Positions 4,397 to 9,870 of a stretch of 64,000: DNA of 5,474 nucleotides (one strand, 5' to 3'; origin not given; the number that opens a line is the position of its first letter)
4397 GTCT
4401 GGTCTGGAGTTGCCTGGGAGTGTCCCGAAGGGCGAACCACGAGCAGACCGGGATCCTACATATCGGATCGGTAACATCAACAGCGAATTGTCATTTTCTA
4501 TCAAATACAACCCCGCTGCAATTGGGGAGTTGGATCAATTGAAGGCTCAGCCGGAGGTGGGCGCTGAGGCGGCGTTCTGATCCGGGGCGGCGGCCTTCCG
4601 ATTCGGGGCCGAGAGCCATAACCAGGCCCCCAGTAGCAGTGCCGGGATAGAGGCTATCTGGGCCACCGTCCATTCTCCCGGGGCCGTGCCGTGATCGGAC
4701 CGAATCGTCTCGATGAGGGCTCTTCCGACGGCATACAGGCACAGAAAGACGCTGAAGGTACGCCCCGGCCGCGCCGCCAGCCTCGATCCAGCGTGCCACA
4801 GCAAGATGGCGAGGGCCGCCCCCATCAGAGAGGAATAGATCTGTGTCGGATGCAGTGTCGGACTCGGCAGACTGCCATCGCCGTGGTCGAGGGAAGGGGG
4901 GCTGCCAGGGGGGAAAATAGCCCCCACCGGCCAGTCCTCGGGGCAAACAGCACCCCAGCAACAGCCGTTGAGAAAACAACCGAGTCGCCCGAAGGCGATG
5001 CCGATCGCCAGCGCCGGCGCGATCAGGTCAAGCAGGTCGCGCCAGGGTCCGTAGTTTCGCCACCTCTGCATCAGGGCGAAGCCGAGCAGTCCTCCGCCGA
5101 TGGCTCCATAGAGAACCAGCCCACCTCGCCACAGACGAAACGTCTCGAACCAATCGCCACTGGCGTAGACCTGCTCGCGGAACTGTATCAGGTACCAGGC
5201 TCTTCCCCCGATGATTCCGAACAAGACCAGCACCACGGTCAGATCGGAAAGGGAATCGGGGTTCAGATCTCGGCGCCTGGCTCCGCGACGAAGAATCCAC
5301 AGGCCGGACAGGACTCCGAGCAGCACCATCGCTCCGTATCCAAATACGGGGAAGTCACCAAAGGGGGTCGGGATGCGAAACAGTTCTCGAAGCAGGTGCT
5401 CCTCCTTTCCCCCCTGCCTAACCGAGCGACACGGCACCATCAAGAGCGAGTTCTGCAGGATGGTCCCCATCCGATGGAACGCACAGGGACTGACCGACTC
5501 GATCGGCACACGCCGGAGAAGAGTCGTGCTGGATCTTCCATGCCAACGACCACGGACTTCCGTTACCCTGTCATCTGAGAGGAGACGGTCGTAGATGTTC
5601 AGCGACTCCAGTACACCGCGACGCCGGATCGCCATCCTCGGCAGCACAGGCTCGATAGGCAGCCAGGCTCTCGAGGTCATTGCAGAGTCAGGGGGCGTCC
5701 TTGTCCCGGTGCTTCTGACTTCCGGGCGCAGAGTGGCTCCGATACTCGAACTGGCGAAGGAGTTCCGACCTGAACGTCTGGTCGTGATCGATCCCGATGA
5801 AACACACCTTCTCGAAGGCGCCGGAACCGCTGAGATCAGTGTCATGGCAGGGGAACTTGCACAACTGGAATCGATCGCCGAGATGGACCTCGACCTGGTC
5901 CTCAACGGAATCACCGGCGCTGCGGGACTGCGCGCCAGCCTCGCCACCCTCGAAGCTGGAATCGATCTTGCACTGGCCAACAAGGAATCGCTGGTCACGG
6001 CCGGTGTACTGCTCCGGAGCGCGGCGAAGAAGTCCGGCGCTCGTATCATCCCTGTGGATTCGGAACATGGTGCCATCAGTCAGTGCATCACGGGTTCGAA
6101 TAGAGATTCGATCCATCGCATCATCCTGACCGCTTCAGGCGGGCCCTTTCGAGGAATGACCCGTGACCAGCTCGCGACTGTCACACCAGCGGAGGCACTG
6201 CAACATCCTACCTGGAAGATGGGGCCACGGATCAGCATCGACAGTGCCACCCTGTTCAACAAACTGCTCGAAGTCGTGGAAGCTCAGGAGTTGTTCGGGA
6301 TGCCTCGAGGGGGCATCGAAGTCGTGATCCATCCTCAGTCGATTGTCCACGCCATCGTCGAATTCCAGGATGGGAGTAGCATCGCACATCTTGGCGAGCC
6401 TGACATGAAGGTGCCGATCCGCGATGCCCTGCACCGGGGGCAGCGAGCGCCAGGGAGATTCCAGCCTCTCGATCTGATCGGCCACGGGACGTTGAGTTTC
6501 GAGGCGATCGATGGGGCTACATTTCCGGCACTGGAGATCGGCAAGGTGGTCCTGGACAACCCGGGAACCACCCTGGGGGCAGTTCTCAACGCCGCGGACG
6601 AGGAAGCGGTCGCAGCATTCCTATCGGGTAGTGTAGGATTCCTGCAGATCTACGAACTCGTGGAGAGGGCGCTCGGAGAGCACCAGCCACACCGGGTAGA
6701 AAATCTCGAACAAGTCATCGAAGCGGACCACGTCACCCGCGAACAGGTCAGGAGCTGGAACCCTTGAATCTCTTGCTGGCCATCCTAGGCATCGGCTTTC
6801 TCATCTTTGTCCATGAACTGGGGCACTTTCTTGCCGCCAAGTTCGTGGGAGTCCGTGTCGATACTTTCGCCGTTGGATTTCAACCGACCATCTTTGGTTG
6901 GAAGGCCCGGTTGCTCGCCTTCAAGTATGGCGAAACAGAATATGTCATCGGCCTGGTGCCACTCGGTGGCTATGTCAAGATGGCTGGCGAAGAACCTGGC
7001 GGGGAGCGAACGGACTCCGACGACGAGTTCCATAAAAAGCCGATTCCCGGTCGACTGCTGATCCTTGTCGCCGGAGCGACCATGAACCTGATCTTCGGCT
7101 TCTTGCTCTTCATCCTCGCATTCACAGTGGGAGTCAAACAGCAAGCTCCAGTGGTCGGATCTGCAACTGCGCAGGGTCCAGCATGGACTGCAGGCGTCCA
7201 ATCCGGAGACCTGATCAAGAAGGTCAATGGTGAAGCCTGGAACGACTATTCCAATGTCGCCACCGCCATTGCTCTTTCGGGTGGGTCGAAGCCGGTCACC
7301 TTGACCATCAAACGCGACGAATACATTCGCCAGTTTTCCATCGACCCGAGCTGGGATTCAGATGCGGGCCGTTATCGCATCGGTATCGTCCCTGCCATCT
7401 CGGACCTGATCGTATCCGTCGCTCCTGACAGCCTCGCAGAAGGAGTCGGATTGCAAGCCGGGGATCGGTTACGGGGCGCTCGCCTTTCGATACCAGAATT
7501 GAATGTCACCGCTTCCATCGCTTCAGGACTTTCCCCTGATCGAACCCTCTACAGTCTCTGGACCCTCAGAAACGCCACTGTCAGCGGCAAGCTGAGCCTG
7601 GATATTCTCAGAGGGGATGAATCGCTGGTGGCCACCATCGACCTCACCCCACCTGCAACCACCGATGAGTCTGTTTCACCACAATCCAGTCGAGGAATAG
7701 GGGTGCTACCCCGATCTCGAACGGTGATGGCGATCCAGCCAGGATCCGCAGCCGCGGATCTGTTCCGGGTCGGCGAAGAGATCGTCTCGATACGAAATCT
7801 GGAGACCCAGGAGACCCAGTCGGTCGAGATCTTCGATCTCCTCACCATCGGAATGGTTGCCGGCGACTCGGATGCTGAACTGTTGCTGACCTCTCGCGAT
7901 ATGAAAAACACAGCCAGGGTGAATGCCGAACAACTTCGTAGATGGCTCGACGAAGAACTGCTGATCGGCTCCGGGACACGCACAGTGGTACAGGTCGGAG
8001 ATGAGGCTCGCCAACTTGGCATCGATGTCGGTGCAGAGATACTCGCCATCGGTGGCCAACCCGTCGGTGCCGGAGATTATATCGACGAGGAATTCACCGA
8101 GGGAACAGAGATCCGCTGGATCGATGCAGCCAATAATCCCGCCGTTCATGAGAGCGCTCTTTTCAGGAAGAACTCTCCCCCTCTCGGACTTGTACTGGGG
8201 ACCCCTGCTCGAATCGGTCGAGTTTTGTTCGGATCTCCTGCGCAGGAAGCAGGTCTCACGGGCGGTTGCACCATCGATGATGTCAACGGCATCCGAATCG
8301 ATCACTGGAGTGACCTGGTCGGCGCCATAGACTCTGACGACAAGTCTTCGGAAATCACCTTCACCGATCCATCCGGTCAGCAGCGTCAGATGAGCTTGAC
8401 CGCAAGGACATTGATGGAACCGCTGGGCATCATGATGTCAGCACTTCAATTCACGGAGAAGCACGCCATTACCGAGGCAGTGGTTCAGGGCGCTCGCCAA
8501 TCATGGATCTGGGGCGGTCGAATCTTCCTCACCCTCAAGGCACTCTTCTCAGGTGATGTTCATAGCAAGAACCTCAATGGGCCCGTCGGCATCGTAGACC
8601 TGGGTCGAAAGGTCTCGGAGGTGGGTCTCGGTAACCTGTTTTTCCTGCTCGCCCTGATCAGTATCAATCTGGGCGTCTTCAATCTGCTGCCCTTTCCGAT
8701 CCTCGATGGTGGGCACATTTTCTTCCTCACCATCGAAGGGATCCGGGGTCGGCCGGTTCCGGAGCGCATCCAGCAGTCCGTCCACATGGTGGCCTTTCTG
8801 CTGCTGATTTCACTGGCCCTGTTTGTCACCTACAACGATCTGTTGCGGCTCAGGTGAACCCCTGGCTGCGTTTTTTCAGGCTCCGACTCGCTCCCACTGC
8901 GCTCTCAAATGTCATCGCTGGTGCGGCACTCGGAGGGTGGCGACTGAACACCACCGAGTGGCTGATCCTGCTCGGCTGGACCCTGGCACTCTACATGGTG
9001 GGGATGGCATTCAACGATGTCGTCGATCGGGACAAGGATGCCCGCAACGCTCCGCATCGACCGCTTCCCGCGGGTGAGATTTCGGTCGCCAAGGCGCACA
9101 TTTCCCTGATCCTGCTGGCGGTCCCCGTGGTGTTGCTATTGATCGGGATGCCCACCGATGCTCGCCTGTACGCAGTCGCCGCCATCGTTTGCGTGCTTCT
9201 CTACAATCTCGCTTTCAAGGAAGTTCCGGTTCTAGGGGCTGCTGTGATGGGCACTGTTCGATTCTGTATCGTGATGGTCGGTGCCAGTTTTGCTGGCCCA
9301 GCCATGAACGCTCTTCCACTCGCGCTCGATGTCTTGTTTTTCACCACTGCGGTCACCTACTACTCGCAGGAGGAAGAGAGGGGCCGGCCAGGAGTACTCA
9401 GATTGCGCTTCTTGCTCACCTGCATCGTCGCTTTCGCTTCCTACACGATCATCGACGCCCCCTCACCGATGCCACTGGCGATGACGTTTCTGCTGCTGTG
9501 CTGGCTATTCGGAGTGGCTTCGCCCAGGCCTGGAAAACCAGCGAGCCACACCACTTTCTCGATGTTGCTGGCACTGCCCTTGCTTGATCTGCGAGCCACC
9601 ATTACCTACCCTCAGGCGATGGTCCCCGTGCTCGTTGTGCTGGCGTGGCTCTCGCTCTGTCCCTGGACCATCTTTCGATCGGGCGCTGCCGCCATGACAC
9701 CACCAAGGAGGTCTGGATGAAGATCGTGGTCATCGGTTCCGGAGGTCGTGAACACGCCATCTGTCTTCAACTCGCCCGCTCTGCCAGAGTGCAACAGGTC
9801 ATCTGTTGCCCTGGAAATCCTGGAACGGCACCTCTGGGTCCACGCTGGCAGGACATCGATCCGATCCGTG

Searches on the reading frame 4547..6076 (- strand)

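Call 58: search_protein_families(library=pfam, proteins=[window:4547-6076:-], max_evalue=0.00001)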
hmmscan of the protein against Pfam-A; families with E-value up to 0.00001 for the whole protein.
window:4547-6076:- (509 aa): 1 family
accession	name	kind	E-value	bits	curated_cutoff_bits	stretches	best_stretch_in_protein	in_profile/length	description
PF01790.23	LGT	-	7.3e-57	192.9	24.9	1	239-488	6-239/240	Prolipoprotein diacylglyceryl transferase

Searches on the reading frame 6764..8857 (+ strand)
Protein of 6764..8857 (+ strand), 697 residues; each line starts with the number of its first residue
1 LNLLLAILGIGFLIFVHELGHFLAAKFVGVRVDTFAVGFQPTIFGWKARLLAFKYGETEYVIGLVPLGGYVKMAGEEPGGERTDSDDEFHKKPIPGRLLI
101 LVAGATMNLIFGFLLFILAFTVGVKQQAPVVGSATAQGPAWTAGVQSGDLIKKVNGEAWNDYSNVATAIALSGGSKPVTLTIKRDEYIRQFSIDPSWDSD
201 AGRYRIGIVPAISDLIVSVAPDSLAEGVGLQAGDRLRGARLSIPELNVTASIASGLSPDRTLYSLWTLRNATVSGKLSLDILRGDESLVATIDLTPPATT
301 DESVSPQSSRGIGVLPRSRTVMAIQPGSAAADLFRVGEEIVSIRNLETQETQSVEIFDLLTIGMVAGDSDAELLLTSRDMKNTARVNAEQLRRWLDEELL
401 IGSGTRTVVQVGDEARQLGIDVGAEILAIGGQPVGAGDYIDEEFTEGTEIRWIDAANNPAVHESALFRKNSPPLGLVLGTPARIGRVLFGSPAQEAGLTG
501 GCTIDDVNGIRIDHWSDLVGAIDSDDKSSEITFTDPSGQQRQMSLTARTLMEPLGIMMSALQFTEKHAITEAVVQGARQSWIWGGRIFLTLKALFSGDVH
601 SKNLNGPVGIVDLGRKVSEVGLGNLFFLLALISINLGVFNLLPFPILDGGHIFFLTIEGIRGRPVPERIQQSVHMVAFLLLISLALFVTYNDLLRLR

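Call 58: search_protein_families(library=pfam, proteins=[window:6764-8857:+], max_evalue=0.00001)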
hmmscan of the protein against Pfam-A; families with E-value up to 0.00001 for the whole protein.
window:6764-8857:+ (697 aa): 5 families
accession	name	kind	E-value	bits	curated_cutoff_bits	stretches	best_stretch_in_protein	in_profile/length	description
PF02163.28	Peptidase_M50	-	8.7e-59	199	27.2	1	6-683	2-220/221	Peptidase family M50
PF17820.7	PDZ_6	-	3.8e-22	78.2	27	1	130-184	1-54/54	PDZ domain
PF13180.12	PDZ_2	-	7.8e-13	49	27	1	127-193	12-78/80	PDZ domain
PF00595.29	PDZ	-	4.6e-12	46.6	23.2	0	127-183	25-81/81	PDZ domain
PF14685.13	PDZ_Tricorn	-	1.9e-07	31.4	25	0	136-189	29-84/88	Tricorn protease PDZ domain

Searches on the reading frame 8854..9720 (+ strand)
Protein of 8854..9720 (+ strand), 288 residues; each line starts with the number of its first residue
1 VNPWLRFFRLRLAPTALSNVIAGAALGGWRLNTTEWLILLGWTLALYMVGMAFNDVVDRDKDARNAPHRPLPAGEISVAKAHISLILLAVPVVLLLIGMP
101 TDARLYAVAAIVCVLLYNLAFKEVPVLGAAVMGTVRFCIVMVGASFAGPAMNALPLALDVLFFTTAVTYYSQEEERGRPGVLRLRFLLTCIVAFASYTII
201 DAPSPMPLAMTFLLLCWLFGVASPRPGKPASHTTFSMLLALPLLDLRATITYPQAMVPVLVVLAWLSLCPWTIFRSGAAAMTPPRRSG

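Call 58: search_protein_families(library=pfam, proteins=[window:8854-9720:+], max_evalue=0.00001)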
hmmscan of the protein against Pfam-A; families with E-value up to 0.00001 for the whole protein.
window:8854-9720:+ (288 aa): 1 family
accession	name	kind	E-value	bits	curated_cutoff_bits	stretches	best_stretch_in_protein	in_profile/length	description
PF01040.23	UbiA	-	7.6e-19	68.4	34.2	1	18-219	3-225/250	UbiA prenyltransferase family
